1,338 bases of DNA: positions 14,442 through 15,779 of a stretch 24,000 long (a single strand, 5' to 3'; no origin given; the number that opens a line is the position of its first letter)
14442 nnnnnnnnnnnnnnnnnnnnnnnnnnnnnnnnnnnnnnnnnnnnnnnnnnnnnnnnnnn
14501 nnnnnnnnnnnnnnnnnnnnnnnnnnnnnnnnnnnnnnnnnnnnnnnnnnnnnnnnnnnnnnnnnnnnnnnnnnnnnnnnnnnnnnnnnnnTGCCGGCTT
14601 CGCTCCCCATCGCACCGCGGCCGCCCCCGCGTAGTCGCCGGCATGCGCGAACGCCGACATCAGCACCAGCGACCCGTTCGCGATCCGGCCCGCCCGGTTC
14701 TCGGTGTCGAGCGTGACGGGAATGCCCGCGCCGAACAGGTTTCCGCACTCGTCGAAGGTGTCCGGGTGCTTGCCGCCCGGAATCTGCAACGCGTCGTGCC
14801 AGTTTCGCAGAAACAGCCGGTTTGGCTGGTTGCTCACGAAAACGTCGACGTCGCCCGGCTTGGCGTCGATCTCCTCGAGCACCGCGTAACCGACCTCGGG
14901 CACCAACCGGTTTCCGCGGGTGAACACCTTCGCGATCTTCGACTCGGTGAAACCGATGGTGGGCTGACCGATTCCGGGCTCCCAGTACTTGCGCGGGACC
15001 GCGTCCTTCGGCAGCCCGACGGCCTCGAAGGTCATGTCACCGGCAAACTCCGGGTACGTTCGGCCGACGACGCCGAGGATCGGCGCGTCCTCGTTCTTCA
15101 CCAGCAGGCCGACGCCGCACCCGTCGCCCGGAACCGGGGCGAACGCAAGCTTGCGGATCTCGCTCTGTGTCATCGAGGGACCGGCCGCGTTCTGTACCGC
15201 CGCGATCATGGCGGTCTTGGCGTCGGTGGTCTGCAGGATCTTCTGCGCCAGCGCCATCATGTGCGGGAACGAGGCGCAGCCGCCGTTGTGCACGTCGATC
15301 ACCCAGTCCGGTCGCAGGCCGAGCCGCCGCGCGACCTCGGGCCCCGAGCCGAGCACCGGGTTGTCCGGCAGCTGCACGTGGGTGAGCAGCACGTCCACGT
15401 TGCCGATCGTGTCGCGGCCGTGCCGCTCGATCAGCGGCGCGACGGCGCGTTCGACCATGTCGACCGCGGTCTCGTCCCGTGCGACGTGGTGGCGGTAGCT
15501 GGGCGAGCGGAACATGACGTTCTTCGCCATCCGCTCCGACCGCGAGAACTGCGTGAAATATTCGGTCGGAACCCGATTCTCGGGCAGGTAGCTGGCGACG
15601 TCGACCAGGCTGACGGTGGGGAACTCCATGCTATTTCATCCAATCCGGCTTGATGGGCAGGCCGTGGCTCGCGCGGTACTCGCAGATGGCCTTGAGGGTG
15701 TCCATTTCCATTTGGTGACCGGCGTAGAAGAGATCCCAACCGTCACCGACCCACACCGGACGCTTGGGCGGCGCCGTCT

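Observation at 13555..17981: Orphan, translationally coupled four-gene cassette: ThDP carboligase-like enzyme, SRPBCC-like protein, His-less KAS III and HisC-like aminotransferase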

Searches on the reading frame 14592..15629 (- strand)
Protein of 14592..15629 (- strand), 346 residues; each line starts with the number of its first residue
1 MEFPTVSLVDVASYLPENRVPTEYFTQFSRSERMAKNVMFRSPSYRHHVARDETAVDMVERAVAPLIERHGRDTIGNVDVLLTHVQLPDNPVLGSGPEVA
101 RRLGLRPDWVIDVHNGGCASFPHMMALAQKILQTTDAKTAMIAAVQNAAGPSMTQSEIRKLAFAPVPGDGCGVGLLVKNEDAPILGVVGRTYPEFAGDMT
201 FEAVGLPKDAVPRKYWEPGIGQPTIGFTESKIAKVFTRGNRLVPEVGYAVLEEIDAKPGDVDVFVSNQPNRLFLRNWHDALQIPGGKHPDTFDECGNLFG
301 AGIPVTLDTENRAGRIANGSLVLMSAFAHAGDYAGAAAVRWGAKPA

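Call 7: search_protein_families(library=pfam, proteins=[window:14592-15629:-], max_evalue=0.01)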
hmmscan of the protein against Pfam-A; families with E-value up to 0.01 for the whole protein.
seq(346 aa): 2 families
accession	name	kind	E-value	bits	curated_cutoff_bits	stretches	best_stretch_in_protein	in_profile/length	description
PF08541.16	ACP_syn_III_C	-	1e-18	67.7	26.6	1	251-341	1-90/90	3-Oxoacyl-[acyl-carrier-protein (ACP)] synthase III C terminal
PF08545.16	ACP_syn_III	-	0.00023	21.4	24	1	115-188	4-75/80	3-Oxoacyl-[acyl-carrier-protein (ACP)] synthase III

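Call 24: search_solved_structures(query=window:14592-15629:-, max_evalue=0.001, show_alignments=2)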
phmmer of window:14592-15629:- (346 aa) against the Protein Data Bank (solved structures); distinct sequences matched with E-value up to 0.001: 41.
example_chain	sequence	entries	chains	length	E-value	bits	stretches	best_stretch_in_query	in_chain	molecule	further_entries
3gwa_A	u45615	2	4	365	3.2e-14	56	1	4-336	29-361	3-oxoacyl-(Acyl-carrier-protein) synthase III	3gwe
8vd9_A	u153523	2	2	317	2.7e-12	49.7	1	237-342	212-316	Beta-ketoacyl-[acyl-carrier-protein] synthase III 1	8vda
4ryb_A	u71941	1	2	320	6.2e-12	48.5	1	10-331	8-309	3-oxoacyl-[acyl-carrier-protein] synthase 3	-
1zow_A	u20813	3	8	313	1.7e-10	43.7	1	10-342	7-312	3-oxoacyl-[acyl-carrier-protein] synthase III | 3-oxoacyl-[acyl-carrier-protein] synthase 3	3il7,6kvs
6a9n_A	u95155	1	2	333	1.8e-10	43.7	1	46-336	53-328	3-oxoacyl-[acyl-carrier-protein] synthase 3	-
1ub7_A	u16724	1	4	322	3.2e-10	42.9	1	241-343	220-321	3-oxoacyl-[acyl-carrier protein] synthase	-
2ebd_A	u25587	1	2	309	4.8e-10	42.3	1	225-331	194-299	3-oxoacyl-[acyl-carrier-protein] synthase 3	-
6kue_A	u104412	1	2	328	1.2e-08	37.6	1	55-338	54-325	3-oxoacyl-[acyl-carrier-protein] synthase III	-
4dfe_A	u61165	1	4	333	1.7e-08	37.1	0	235-340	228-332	3-oxoacyl-[acyl-carrier-protein] synthase 3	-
9j6e_A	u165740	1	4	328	2.1e-08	36.9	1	55-338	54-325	3-oxopimeloyl-[acyl-carrier-protein] synthase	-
1ebl_A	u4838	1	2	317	3.6e-07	32.8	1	8-340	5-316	BETA-KETOACYL-ACP SYNTHASE III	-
6x7r_A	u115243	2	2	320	3.8e-07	32.7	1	8-340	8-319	3-oxoacyl-[acyl-carrier-protein] synthase 3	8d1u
1hn9_A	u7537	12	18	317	3.8e-07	32.7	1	8-340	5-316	BETA-KETOACYL-ACYL CARRIER PROTEIN SYNTHASE III | 3-oxoacyl-[acyl-carrier-protein] synthase III | 3-oxoacyl-[acyl-carrier-protein] synthase 3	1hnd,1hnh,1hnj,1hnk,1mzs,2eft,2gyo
9w96_A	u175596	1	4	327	4.1e-07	32.6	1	57-338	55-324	3-oxopimeloyl-[acyl-carrier-protein] synthase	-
1mzj_A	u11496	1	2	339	4.4e-07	32.5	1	11-338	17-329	Beta-ketoacylsynthase III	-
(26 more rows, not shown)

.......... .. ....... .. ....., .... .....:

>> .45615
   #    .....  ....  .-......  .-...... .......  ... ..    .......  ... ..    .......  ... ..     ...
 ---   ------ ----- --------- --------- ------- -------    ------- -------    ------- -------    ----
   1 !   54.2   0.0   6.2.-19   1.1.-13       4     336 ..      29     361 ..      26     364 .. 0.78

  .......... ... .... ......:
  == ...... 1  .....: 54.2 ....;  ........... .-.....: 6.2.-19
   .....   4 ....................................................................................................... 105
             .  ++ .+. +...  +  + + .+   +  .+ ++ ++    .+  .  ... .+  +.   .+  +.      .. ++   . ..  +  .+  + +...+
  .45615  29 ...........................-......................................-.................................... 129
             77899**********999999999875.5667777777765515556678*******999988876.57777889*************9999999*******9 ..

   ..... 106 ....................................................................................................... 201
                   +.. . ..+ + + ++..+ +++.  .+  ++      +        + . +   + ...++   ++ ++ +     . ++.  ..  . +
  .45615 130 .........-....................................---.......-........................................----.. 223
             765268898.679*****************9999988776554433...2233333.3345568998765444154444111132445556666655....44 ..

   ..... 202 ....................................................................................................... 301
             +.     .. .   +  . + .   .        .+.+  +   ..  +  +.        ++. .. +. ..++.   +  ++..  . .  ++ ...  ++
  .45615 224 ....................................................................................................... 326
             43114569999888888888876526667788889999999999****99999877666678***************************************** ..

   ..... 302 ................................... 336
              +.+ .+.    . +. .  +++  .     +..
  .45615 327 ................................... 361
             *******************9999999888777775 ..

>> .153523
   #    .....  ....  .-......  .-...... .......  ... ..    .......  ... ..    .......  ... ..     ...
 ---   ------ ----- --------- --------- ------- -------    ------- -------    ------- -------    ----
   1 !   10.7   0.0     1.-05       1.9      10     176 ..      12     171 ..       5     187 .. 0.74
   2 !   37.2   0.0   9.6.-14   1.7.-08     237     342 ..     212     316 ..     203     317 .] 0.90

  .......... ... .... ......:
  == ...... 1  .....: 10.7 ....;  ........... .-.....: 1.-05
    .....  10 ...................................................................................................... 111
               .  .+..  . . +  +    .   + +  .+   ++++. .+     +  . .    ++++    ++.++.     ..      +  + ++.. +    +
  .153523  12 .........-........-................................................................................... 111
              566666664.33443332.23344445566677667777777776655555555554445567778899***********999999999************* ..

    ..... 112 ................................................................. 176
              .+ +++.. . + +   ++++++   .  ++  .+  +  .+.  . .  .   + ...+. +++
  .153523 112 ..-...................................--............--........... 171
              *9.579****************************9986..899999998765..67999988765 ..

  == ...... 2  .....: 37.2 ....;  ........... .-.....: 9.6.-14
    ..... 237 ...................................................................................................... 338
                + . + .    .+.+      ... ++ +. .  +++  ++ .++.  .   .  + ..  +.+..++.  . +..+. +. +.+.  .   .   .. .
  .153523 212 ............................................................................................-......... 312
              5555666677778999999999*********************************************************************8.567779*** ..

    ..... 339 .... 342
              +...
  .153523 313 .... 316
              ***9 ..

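Call 67: search_protein_families(library=ncbifam, proteins=[window:14592-15629:-], max_evalue=0.00001)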
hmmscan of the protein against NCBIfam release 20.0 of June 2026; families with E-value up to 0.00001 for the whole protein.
window:14592-15629:- (346 aa): 6 families
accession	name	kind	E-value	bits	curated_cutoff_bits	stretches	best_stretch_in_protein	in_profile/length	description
NF006829.0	PRK09352.1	subfamily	3.2e-24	85.5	249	1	8-341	7-321/322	beta-ketoacyl-ACP synthase 3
TIGR00747.1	fabH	subfamily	8.5e-16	57.9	292.1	1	6-341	3-322/322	beta-ketoacyl-ACP synthase III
NF004623.0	PRK05963.1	equivalog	4.3e-15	55.8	437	1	45-340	44-327/328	beta-ketoacyl-ACP synthase III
NF005308.0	PRK06840.1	equivalog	2.3e-08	33.4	315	1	5-179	4-175/339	3-oxoacyl-ACP synthase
NF005541.0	PRK07204.1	equivalog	4.7e-07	29.5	402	1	6-324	5-313/329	beta-ketoacyl-ACP synthase III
NF006720.0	PRK09258.1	equivalog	7.3e-07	28.8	285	0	234-324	232-322/338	3-oxoacyl-ACP synthase III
